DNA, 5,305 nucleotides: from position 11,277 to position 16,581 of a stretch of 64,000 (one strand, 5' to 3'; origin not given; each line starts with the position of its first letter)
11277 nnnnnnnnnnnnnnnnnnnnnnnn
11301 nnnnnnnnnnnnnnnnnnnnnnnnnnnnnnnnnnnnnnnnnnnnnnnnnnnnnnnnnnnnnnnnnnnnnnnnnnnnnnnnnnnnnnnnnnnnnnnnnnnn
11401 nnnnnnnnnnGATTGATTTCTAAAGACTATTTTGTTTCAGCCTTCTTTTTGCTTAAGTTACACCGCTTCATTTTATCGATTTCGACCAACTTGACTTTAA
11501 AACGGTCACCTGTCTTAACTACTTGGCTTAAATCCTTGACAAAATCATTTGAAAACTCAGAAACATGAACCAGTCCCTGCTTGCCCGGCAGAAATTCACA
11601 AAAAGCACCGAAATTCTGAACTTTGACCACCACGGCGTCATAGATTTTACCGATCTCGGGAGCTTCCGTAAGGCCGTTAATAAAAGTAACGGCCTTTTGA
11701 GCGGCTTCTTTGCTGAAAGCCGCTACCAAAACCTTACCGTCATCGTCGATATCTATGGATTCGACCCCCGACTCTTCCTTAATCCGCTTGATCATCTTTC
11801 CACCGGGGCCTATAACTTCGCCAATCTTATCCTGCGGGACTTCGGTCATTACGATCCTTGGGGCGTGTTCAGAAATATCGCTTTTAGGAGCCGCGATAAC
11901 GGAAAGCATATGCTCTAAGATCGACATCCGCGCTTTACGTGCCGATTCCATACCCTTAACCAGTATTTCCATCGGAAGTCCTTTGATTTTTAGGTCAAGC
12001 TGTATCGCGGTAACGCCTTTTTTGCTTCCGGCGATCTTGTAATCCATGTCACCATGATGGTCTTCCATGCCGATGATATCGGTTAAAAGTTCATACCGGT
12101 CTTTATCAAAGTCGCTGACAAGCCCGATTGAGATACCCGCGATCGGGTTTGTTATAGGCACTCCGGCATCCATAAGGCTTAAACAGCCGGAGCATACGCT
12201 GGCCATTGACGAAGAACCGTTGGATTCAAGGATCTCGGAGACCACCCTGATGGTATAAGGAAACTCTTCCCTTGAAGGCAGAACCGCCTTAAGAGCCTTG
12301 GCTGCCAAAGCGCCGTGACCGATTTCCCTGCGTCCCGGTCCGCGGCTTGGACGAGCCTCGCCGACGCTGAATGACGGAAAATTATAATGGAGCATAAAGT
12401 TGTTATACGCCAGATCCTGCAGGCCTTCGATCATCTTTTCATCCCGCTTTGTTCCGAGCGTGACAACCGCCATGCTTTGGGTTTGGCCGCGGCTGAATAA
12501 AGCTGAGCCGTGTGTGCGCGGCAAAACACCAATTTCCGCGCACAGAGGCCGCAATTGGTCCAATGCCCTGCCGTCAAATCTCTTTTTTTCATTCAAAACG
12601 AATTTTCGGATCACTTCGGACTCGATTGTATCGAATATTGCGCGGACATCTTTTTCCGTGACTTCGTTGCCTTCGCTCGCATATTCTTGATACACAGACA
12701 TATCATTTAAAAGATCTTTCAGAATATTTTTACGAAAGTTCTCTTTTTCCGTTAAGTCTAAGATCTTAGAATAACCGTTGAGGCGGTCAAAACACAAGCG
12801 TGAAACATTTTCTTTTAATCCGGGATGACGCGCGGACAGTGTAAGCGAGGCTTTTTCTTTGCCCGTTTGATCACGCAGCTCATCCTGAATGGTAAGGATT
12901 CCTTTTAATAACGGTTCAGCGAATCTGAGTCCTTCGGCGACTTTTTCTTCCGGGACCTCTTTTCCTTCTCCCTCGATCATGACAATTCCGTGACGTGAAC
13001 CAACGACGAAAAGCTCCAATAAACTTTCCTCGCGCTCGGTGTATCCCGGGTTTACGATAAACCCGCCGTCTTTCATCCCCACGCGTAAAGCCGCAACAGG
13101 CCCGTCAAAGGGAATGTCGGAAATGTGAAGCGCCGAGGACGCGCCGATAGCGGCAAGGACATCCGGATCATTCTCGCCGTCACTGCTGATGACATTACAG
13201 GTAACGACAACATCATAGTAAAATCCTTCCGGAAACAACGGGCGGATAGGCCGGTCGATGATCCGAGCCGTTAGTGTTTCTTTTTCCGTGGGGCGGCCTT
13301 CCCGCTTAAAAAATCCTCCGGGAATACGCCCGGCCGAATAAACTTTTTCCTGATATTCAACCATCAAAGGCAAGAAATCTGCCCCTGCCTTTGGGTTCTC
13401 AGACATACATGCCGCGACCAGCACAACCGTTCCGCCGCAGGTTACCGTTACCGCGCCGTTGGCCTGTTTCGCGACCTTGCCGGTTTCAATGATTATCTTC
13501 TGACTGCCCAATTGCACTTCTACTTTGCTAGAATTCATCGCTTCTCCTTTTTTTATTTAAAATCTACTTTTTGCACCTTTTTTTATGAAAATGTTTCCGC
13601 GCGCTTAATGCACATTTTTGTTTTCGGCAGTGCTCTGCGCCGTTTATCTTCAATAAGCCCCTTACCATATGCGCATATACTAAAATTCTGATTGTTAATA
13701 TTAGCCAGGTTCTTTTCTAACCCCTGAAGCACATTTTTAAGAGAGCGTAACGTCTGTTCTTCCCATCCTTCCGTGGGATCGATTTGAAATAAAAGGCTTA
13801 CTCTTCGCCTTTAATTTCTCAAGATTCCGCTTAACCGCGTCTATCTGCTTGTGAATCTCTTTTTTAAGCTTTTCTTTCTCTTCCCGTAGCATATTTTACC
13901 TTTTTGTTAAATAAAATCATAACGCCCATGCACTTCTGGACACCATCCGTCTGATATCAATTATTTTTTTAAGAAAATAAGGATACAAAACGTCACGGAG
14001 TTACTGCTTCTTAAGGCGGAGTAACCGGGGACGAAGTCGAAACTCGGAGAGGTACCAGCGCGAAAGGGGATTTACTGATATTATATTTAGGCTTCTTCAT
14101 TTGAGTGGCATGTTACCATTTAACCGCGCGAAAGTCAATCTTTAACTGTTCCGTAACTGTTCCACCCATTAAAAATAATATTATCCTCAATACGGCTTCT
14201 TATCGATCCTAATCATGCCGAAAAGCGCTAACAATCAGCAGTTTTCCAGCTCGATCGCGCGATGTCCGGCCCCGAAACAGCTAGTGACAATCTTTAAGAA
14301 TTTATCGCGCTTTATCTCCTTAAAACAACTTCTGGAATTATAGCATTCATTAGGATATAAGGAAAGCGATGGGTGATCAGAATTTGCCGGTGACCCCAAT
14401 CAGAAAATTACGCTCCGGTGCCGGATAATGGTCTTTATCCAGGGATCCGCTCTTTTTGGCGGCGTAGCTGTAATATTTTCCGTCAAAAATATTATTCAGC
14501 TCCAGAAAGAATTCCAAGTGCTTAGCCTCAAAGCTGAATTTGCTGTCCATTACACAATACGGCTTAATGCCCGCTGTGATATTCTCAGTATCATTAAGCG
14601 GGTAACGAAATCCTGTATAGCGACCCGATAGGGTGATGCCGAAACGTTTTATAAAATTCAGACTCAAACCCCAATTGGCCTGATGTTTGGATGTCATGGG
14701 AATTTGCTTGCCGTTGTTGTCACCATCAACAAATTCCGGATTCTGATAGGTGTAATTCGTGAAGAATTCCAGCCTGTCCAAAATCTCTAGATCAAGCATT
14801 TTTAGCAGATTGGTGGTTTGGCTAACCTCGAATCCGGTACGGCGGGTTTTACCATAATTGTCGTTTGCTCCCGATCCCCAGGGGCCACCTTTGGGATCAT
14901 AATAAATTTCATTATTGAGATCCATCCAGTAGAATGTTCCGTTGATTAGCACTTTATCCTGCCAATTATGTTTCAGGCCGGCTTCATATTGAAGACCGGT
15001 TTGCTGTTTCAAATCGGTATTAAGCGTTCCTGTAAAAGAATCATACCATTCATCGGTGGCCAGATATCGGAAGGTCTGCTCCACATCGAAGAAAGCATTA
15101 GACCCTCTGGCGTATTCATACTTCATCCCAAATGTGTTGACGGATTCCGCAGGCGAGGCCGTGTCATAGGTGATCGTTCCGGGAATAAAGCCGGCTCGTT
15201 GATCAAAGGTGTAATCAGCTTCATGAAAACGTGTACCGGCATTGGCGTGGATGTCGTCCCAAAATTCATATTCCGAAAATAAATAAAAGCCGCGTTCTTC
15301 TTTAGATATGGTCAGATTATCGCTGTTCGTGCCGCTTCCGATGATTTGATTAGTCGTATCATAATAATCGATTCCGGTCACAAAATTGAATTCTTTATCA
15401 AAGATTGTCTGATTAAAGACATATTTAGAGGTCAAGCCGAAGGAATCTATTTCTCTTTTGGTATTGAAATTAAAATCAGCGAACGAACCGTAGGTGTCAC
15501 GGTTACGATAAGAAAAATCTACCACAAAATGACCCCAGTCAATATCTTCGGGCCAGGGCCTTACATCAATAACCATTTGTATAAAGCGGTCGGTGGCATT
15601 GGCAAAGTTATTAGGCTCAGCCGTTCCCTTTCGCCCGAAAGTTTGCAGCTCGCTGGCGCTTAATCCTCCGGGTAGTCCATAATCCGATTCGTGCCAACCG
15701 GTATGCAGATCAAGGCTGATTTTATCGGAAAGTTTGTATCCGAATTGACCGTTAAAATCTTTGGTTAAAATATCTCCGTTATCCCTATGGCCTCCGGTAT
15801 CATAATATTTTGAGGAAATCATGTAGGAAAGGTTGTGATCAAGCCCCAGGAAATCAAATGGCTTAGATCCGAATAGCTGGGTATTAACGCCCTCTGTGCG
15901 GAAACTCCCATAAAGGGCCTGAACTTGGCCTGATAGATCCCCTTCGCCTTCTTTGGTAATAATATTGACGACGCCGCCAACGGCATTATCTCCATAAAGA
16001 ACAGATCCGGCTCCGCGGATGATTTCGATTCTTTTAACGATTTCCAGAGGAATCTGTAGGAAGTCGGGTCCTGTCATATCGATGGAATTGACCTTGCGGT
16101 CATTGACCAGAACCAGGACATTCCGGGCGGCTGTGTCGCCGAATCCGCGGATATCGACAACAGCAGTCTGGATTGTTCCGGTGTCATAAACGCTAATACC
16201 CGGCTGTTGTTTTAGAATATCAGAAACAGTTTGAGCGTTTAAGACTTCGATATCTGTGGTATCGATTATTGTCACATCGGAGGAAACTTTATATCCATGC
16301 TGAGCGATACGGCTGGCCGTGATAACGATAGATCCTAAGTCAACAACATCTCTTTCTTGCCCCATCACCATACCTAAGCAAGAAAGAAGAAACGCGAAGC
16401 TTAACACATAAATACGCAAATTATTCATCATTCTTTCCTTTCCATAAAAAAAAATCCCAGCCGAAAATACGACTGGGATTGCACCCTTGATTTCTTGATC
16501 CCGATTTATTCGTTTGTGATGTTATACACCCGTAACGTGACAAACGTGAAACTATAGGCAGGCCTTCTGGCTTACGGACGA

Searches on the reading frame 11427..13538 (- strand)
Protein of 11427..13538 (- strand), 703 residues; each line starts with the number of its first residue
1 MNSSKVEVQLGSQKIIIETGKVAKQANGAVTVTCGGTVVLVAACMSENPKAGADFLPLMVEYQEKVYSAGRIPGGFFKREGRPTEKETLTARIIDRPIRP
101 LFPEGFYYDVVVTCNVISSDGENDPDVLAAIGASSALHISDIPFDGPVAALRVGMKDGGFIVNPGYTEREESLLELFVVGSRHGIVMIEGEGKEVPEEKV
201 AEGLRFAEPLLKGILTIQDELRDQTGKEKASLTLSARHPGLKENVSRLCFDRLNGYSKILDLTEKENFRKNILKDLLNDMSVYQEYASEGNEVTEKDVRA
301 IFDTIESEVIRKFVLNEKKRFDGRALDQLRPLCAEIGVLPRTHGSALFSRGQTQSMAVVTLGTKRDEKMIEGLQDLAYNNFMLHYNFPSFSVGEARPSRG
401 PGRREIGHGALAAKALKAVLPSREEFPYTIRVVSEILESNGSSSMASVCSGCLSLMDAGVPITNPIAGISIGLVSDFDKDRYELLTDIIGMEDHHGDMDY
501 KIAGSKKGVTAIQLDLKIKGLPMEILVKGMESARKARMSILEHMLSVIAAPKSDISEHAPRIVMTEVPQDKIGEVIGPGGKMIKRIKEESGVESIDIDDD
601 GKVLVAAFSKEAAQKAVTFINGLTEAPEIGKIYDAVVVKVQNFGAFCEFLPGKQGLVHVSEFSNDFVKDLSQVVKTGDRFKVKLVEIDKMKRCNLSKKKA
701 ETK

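Call 48: search_protein_families(library=pfam, proteins=[window:11427-13538:-], max_evalue=0.00001)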
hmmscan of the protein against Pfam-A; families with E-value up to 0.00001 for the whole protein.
window:11427-13538:- (703 aa): 5 families
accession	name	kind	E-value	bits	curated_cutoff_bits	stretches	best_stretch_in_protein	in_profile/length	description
PF01138.27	RNase_PH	-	5.3e-60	202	25.5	2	13-143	3-130/130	3' exoribonuclease family, domain 1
PF03725.20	RNase_PH_C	-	1.8e-15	57.1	20.8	1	146-207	1-64/67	3' exoribonuclease family, domain 2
PF00575.29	S1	-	6.1e-15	55.8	22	1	627-698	2-74/74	S1 RNA binding domain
PF00013.35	KH_1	-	1e-10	41.6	21.5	1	564-620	4-64/66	KH domain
PF03726.19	PNPase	-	1.9e-08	35.1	24.6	1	241-324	2-80/81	Polyribonucleotide nucleotidyltransferase, RNA binding domain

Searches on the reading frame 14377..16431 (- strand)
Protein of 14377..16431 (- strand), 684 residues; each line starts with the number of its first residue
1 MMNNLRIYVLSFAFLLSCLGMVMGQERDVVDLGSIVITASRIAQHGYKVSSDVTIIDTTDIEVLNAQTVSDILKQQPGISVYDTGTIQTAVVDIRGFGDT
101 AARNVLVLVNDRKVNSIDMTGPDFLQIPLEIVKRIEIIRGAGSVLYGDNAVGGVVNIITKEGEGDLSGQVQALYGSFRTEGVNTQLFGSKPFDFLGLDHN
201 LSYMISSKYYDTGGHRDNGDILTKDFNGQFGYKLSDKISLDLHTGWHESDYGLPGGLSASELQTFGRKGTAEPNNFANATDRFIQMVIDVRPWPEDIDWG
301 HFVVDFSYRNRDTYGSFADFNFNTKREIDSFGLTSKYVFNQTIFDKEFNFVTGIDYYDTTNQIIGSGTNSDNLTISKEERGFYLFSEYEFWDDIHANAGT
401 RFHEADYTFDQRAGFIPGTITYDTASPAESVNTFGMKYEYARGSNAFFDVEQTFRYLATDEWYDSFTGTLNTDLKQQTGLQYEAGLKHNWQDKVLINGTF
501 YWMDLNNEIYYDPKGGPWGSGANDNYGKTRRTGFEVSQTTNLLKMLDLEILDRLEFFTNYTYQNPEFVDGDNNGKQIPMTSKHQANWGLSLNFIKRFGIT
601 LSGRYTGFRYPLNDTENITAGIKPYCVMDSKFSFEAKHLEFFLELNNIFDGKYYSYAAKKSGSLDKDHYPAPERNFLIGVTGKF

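Call 48: search_protein_families(library=pfam, proteins=[window:14377-16431:-], max_evalue=0.00001)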
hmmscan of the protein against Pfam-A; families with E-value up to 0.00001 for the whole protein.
window:14377-16431:- (684 aa): 2 families
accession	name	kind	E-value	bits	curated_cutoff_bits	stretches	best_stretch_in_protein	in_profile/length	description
PF00593.30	TonB_dep_Rec_b-barrel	-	8.1e-28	98.9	27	1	234-648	9-436/436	TonB dependent receptor-like, beta-barrel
PF07715.20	Plug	-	1.4e-22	80.6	23.9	1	48-154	4-107/107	TonB-dependent Receptor Plug Domain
